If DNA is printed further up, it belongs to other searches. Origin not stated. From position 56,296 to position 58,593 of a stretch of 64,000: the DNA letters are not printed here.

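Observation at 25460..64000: ~38.5-kb co-directional envelope-glycosylation supercluster with at least 14 GT-C polytopic transferases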

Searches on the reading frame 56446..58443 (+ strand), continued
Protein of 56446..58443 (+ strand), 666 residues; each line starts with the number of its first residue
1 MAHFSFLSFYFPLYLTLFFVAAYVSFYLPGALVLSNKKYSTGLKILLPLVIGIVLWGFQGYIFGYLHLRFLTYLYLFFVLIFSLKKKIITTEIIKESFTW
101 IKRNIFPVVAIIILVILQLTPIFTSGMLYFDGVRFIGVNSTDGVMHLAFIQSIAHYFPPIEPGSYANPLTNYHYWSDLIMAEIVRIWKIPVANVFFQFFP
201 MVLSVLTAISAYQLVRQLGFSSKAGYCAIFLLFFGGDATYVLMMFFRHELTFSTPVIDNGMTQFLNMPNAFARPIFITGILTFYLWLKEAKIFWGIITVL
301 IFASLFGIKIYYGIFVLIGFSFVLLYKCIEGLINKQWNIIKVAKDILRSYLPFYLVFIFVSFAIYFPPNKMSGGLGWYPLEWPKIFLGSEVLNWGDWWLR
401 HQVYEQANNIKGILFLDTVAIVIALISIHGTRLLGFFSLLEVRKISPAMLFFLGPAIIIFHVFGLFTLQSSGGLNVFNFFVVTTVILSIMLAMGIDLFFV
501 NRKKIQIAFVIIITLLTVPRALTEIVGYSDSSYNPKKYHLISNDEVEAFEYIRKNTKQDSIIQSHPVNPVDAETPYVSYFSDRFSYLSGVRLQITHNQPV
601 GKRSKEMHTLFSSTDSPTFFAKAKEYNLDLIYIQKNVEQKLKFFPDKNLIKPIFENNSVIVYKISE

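Call 78: find_encoding_contigs(protein=P0019, flank=10000, max_places=1)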
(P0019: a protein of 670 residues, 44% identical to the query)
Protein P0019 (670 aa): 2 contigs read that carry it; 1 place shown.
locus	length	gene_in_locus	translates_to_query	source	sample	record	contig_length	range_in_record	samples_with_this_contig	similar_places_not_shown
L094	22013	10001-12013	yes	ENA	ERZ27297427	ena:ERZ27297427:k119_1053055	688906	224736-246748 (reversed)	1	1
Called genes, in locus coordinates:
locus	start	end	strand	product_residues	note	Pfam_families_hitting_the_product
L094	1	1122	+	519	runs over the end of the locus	PF13231:PMT_2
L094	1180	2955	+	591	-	PF10131:PTPS_related (faint)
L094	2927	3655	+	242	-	PF00535:Glycos_transf_2, PF10111:Glyco_tranf_2_2 (weak), PF13641:Glyco_tranf_2_3 (weak)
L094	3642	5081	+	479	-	PF01943:Polysacc_synt, PF13440:Polysacc_synt_3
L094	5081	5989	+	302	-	PF00535:Glycos_transf_2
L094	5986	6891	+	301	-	PF00535:Glycos_transf_2, PF10111:Glyco_tranf_2_2 (faint), PF13641:Glyco_tranf_2_3, PF13632:Glyco_trans_2_3 (weak), PF02709:Glyco_transf_7C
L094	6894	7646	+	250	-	PF00535:Glycos_transf_2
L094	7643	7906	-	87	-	PF18893:DUF5652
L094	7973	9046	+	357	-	PF00534:Glycos_transf_1, PF13692:Glyco_trans_1_4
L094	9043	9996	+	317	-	PF00535:Glycos_transf_2, PF13506:Glyco_transf_21 (weak), PF13641:Glyco_tranf_2_3, PF13632:Glyco_trans_2_3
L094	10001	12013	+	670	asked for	-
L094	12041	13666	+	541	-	PF02366:PMT, PF13231:PMT_2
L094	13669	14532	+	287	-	PF00535:Glycos_transf_2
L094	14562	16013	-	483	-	-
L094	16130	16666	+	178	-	PF13439:Glyco_transf_4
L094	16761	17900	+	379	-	PF13439:Glyco_transf_4, PF20706:GT4-conflict, PF00534:Glycos_transf_1, PF13692:Glyco_trans_1_4, PF13524:Glyco_trans_1_2 (weak)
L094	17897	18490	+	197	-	PF00132:Hexapep, PF14602:Hexapep_2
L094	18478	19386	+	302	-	PF13641:Glyco_tranf_2_3, PF00535:Glycos_transf_2, PF10111:Glyco_tranf_2_2, PF13632:Glyco_trans_2_3 (weak)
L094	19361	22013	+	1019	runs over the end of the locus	PF04932:Wzy_C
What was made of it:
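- On Wzx/Wzy-dependent polysaccharide pathway: The locus is not seen to its end, and a Wzy_C protein is present in the syntenic locus L094 (call 78).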

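Call 80: find_encoding_contigs(protein=P0241, flank=10000, max_places=1)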
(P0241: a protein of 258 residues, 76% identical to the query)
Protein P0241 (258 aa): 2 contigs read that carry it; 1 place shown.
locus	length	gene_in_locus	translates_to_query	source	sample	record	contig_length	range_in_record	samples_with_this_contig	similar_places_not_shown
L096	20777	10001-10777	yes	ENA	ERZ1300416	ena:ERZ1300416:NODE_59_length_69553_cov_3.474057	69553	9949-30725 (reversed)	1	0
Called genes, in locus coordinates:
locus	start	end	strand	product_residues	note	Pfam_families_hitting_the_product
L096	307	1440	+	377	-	-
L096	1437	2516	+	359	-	PF13231:PMT_2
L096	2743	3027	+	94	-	-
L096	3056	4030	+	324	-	PF01073:3Beta_HSD, PF01370:Epimerase, PF02719:Polysacc_synt_2, PF04321:RmlD_sub_bind, PF05368:NmrA (faint), PF13460:NAD_binding_10, PF16363:GDP_Man_Dehyd, PF07993:NAD_binding_4 (weak)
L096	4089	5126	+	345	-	PF13579:Glyco_trans_4_4 (weak), PF13439:Glyco_transf_4, PF00534:Glycos_transf_1, PF13692:Glyco_trans_1_4, PF20706:GT4-conflict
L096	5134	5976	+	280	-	PF01943:Polysacc_synt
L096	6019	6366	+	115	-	-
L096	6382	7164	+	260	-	PF00535:Glycos_transf_2, PF13641:Glyco_tranf_2_3 (weak)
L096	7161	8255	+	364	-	PF13439:Glyco_transf_4, PF20706:GT4-conflict, PF00534:Glycos_transf_1, PF13692:Glyco_trans_1_4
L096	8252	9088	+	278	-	PF00535:Glycos_transf_2, PF13641:Glyco_tranf_2_3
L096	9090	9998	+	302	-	PF00535:Glycos_transf_2, PF10111:Glyco_tranf_2_2, PF13641:Glyco_tranf_2_3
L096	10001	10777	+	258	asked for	PF13522:GATase_6, PF12481:DUF3700 (weak), PF13537:GATase_7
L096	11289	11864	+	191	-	PF00733:Asn_synthase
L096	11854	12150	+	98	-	PF13847:Methyltransf_31, PF13649:Methyltransf_25 (weak)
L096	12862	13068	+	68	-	-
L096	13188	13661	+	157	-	-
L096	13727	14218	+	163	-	PF01041:DegT_DnrJ_EryC1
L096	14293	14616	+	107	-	PF01041:DegT_DnrJ_EryC1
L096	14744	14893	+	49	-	-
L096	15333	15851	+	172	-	PF08241:Methyltransf_11, PF08242:Methyltransf_12 (weak), PF13489:Methyltransf_23, PF13847:Methyltransf_31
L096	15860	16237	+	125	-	PF13439:Glyco_transf_4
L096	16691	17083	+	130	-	PF13692:Glyco_trans_1_4, PF00534:Glycos_transf_1, PF13524:Glyco_trans_1_2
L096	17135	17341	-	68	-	PF00534:Glycos_transf_1, PF13692:Glyco_trans_1_4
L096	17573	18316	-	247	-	-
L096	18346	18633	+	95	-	-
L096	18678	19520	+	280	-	-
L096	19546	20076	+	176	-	-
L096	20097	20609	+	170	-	-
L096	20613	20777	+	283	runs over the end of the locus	PF00106:adh_short (weak), PF01073:3Beta_HSD, PF01370:Epimerase, PF02719:Polysacc_synt_2, PF04321:RmlD_sub_bind, PF07993:NAD_binding_4 (faint), PF16363:GDP_Man_Dehyd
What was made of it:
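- Tried and rejected: A 76% relative (L096) is a low-coverage, frameshift-ridden contig and added little (call 80).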

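Call 85: search_protein_families(library=pfam, proteins=[window:56446-58443:+], max_evalue=5)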
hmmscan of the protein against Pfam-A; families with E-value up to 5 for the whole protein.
window:56446-58443:+ (666 aa): 1 family
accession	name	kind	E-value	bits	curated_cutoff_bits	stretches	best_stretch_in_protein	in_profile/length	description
PF16368.10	CEBP1_N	-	0.35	10.8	27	1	521-591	133-206/307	Cytoplasmic polyadenylation element-binding protein 1 N-terminus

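Call 103: fold_search(model_id=the predicted structure, library=pdb)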
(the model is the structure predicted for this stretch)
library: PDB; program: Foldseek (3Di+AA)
matches with E <= 10: 264; with E <= 0.001: 24
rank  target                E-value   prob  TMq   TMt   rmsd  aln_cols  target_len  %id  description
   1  7zli_A                4.4e-09  1.00  0.43  0.43  13.4       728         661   13  Cryo-EM structure of C-mannosyltransferase CeDPY19, in complex with Dol25-P-Man and bound to CMT2-Fab and anti-Fab nan (released 2023-01-11)
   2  6s7t_A                8.8e-09  1.00  0.41  0.39  14.7       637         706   12  Cryo-EM structure of human oligosaccharyltransferase complex OST-B (released 2019-12-18)
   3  9n9j_I                1.1e-08  1.00  0.42  0.40  14.2       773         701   11  Structure of a GRP94 folding intermediate engaged with a CCDC134- and FKBP11-bound secretory translocon (released 2025-11-19)
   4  7zlh_A                1.5e-08  1.00  0.40  0.40  13.0       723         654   12  Cryo-EM structure of C-mannosyltransferase CeDPY19, in apo state, bound to CMT2-Fab and anti-Fab nanobody (released 2023-01-11)
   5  8age_A                1.7e-08  1.00  0.45  0.46  13.4       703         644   11  Structure of yeast oligosaccharylransferase complex with acceptor peptide bound (released 2022-12-07)
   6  8agc_A                3.2e-08  1.00  0.44  0.42  13.7       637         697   12  Structure of yeast oligosaccharylransferase complex with lipid-linked oligosaccharide and non-acceptor peptide bound (released 2022-12-07)
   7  7zlg_A                3.6e-08  1.00  0.38  0.38  16.1       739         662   14  Cryo-EM structure of C-mannosyltransferase CeDPY19, in complex with acceptor peptide and bound to CMT2-Fab and anti-Fa (released 2023-01-11)
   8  7oci_F                4.1e-08  1.00  0.47  0.49  12.7       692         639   12  Cryo-EM structure of yeast Ost6p containing oligosaccharyltransferase complex (released 2022-02-16)
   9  8b6l_I                4.8e-08  1.00  0.42  0.41  14.1       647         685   11  Subtomogram average of the human Sec61-TRAP-OSTA-translocon (released 2022-12-07)
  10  8agb_A                7.4e-08  1.00  0.45  0.46  11.1       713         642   12  Structure of yeast oligosaccharylransferase complex with lipid-linked oligosaccharide bound (released 2022-12-07)
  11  6ezn_F                7.8e-08  1.00  0.47  0.48  12.4       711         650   12  Cryo-EM structure of the yeast oligosaccharyltransferase (OST) complex (released 2018-01-17)
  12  8pn9_A                1.4e-07  1.00  0.45  0.46  13.1       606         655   12  Structure of human oligosaccharyltransferase OST-A complex bound to NGI-1 (released 2024-05-08)
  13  6c26_A                2.3e-07  1.00  0.44  0.45  13.0       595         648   13  The Cryo-EM structure of a eukaryotic oligosaccharyl transferase complex (released 2018-01-31)
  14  6s7o_A                3.8e-07  1.00  0.44  0.44  14.2       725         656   10  Cryo-EM structure of human oligosaccharyltransferase complex OST-A (released 2019-12-18)
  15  6ftg_5                4.5e-07  1.00  0.43  0.44  14.0       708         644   12  Subtomogram average of OST-containing ribosome-translocon complexes from canine rough microsomal membranes (released 2018-03-21)
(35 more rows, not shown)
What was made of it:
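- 56446..58446 (+): GT-C by fold; second family without a Pfam model; about four extra N-terminal helices, then a conserved D-G-x-M-H; C-terminal alpha/beta domain. The top 24 Foldseek hits are DPY19, STT3/AglB/PglB and AftA (call 103).
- On GT-C glycosyltransferase superfamily (15 polytopic proteins): Foldseek agrees for 56446 (call 103).
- The 56446 model has DPY19 and STT3/AglB/PglB, all protein-modifying GT-Cs, as its nearest Foldseek neighbours (call 103).
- Tried and rejected: All fold and sequence hits are GT-C, and transporter hits in Foldseek have probabilities below 0.1 (call 103).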

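Call 104: search_protein_representatives(alignment_id=A1)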
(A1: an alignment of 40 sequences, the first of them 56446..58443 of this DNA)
Query: 40 sequences, 671 profile positions. Proteins with E-value up to 0.001 (for the whole library): 1944; up to 1e-10: 1344; up to 1e-30: 750. The best 150 are listed.
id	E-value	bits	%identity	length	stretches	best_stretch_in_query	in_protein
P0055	5.4e-274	927.0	-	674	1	2-669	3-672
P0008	4.8e-262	887.5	-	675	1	2-670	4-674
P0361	3.2e-261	884.8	-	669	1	1-670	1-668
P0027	9.7e-261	883.2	-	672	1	1-668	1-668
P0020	3.2e-257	871.6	-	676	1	1-670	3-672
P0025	2.4e-256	868.7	-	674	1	2-669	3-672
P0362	8.0e-251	850.4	-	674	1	2-668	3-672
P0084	1.3e-250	849.7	-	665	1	1-670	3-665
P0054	6.2e-250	847.5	-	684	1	1-669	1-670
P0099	3.2e-248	841.8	-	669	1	1-670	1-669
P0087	3.6e-248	841.7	-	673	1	1-669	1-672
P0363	5.4e-246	834.5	-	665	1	2-669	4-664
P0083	2.0e-244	829.3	-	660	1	4-670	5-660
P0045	4.5e-244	828.1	-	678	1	1-668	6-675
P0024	4.8e-243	824.7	-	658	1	2-670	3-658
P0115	2.7e-212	723.1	-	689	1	1-669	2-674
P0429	1.2e-133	463.2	-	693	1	2-648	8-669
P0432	2.8e-131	455.4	-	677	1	1-670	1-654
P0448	2.7e-127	442.2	-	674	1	11-670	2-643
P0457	6.9e-125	434.3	-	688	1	1-670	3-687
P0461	6.3e-124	431.1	-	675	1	1-669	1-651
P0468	3.2e-122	425.5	-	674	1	2-670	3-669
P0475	6.0e-120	417.9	-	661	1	7-670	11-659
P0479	1.2e-119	417.0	-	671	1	1-638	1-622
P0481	4.8e-119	415.0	-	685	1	1-670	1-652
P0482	6.0e-119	414.6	-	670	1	3-669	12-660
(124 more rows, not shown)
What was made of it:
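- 56446..58446 (+): 1944 representatives at E<=1e-3 among 1.84 billion (call 104).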

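Call 105: search_protein_families(library=pfam, proteins=[P0482, P0481, P0479, P0475, P0468, P0461, P0457, P0448, P0432, P0429], max_evalue=0.01)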
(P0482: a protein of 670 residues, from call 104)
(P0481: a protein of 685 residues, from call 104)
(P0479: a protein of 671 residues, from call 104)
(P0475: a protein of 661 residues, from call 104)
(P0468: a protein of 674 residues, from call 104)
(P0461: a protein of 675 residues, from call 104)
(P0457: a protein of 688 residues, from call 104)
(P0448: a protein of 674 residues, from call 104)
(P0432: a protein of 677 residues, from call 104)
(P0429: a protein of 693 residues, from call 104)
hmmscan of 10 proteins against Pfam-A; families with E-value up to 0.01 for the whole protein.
P0482 (670 aa): 0 families

P0481 (685 aa): 0 families

P0479 (671 aa): 1 family
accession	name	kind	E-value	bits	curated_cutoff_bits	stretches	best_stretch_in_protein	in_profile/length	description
PF20176.3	DUF6541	-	0.0032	16.2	29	1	22-82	2-62/646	Family of unknown function (DUF6541)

P0475 (661 aa): 0 families

P0468 (674 aa): 0 families

P0461 (675 aa): 0 families

P0457 (688 aa): 0 families

P0448 (674 aa): 0 families

P0432 (677 aa): 0 families

P0429 (693 aa): 0 families
